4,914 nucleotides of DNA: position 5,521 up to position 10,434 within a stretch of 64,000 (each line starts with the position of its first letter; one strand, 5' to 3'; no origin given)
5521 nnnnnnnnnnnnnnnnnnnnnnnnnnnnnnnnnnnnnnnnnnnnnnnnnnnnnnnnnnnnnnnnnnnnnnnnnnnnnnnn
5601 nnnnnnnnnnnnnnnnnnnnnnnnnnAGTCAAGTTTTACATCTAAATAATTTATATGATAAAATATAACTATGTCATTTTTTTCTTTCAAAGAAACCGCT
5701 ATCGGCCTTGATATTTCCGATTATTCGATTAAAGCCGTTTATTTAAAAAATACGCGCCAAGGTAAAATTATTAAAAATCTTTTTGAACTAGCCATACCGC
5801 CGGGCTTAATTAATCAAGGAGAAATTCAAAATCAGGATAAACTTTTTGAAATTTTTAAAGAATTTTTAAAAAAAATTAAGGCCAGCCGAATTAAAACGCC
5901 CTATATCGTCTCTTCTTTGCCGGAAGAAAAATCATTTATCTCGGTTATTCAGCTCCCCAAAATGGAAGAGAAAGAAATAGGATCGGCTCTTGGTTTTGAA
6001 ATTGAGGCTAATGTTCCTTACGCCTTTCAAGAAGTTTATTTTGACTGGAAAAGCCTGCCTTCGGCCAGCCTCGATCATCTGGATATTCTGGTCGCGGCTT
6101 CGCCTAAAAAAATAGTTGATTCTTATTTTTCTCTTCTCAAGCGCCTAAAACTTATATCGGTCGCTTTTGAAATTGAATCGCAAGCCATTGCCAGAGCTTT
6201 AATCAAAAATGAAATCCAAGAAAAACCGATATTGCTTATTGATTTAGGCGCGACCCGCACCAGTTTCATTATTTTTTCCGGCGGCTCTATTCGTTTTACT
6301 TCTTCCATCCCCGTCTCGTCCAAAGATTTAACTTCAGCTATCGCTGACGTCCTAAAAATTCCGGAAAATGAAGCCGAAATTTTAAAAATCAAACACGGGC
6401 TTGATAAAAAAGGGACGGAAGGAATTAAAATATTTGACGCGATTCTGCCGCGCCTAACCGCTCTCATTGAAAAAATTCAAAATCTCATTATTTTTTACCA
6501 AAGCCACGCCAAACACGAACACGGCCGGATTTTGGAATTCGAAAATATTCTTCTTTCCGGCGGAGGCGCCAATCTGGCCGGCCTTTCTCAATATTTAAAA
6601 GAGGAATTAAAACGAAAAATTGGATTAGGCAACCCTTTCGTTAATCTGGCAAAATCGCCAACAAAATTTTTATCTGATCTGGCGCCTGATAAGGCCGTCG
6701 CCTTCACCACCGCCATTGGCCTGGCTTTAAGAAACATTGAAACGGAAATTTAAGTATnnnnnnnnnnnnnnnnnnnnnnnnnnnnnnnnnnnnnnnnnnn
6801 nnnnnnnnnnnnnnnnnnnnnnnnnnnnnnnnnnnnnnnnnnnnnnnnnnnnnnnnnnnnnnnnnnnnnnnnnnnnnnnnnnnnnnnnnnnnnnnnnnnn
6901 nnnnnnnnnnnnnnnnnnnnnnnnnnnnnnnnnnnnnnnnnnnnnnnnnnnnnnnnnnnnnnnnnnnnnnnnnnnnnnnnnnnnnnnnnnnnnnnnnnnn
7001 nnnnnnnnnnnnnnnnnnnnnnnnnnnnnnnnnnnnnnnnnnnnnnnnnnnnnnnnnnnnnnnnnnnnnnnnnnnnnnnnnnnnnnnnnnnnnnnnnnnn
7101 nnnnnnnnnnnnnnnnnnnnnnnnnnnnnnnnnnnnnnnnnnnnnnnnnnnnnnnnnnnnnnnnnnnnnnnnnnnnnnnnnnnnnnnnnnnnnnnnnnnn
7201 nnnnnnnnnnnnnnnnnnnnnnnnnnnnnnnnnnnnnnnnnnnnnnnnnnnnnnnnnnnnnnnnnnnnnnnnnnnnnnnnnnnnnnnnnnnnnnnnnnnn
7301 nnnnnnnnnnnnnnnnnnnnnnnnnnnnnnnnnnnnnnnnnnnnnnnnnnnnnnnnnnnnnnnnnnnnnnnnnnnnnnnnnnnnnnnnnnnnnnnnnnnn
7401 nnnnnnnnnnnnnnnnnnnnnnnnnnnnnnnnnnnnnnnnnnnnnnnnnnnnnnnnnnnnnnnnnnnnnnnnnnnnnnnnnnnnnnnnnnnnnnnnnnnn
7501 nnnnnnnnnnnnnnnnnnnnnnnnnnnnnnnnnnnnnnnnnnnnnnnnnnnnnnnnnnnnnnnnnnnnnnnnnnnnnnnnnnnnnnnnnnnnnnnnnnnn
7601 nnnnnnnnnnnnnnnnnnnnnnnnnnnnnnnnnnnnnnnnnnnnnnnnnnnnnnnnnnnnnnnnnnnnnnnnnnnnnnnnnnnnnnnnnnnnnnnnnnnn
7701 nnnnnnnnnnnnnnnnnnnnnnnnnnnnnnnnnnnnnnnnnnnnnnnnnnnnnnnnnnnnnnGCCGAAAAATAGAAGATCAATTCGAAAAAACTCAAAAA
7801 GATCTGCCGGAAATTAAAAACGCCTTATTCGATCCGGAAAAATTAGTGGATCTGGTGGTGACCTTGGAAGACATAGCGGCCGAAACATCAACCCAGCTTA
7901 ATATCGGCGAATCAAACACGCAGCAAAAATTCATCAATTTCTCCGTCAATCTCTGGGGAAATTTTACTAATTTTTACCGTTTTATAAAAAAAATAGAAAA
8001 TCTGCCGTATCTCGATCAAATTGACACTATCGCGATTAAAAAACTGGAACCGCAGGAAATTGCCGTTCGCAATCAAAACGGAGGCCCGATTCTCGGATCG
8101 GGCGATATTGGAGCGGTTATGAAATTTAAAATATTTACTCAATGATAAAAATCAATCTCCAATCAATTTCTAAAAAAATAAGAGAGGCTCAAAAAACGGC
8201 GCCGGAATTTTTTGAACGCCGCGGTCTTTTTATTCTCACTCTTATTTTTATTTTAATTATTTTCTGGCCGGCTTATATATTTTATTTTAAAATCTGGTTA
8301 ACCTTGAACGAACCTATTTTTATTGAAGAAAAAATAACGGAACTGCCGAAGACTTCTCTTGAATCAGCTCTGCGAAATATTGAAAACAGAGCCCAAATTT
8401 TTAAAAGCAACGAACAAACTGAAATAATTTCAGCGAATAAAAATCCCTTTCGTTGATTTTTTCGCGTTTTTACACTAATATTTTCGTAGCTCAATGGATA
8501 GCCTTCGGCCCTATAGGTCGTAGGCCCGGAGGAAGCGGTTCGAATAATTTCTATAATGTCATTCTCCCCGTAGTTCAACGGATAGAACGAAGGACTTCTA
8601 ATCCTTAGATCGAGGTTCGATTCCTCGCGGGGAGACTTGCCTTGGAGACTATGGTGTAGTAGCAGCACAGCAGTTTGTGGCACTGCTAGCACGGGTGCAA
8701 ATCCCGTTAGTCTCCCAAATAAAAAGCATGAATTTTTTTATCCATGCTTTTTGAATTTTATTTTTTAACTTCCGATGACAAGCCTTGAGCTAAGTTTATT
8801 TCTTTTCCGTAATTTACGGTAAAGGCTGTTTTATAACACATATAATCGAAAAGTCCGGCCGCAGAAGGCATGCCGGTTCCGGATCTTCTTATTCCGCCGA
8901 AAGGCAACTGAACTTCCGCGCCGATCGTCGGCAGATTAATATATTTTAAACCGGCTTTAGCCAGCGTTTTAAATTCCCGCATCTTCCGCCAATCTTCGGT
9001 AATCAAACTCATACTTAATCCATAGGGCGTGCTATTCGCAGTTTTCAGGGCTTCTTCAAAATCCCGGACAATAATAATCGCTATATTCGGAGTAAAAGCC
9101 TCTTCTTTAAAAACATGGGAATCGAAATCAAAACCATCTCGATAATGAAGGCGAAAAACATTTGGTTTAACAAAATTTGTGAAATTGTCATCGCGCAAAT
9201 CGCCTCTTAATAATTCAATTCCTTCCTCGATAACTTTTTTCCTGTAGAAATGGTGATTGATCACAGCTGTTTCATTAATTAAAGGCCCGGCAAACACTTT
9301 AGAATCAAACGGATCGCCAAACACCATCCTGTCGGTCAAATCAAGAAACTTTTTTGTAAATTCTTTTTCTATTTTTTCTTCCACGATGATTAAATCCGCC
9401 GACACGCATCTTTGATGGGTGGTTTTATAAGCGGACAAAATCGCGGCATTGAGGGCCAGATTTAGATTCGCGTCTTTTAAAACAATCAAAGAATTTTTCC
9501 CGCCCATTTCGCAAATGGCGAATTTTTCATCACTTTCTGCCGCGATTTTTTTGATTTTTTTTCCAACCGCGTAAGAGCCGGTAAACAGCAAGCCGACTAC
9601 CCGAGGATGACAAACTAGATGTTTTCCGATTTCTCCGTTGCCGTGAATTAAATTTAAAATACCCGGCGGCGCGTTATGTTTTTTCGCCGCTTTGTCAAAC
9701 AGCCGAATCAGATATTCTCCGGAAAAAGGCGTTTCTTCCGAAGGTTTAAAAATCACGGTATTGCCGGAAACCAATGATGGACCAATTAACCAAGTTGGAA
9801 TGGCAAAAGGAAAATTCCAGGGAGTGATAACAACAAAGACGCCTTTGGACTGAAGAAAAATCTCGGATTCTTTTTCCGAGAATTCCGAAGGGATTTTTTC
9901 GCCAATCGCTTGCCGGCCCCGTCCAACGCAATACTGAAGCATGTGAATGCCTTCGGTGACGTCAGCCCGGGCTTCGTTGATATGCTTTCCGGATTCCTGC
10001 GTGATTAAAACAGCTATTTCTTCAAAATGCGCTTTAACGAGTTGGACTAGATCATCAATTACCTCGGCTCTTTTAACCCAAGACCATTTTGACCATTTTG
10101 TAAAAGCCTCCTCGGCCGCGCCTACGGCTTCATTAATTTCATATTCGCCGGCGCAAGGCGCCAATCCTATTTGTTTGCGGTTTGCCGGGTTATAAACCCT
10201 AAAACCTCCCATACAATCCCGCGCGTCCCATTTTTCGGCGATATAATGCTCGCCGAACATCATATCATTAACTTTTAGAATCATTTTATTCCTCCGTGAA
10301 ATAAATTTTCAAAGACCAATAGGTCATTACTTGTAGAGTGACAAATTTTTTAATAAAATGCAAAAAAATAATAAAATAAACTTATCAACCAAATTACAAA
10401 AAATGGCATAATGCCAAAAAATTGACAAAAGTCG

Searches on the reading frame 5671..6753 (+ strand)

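Call 82: search_protein_families(library=pfam, proteins=[window:5671-6753:+], max_evalue=0.0001)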
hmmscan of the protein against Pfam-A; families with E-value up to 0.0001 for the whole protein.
window:5671-6753:+ (360 aa): 3 families
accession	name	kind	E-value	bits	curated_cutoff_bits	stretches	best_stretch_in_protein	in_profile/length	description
PF11104.14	PilM_2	-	9.1e-43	146.9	27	1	12-355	1-339/340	Type IV pilus assembly protein PilM;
PF14450.12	FtsA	-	7.4e-17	62.3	31.8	1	189-330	2-120/127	Cell division protein FtsA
PF06723.19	MreB_Mbl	-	1.3e-05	24.7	27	0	291-319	275-303/327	MreB/Mbl protein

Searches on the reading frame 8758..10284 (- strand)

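Call 82: search_protein_families(library=pfam, proteins=[window:8758-10284:-], max_evalue=0.0001)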
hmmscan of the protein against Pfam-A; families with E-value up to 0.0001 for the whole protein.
window:8758-10284:- (508 aa): 1 family
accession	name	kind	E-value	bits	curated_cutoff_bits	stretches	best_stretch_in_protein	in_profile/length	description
PF00171.27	Aldedh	-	1.4e-117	393.5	23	1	28-485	9-459/461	Aldehyde dehydrogenase family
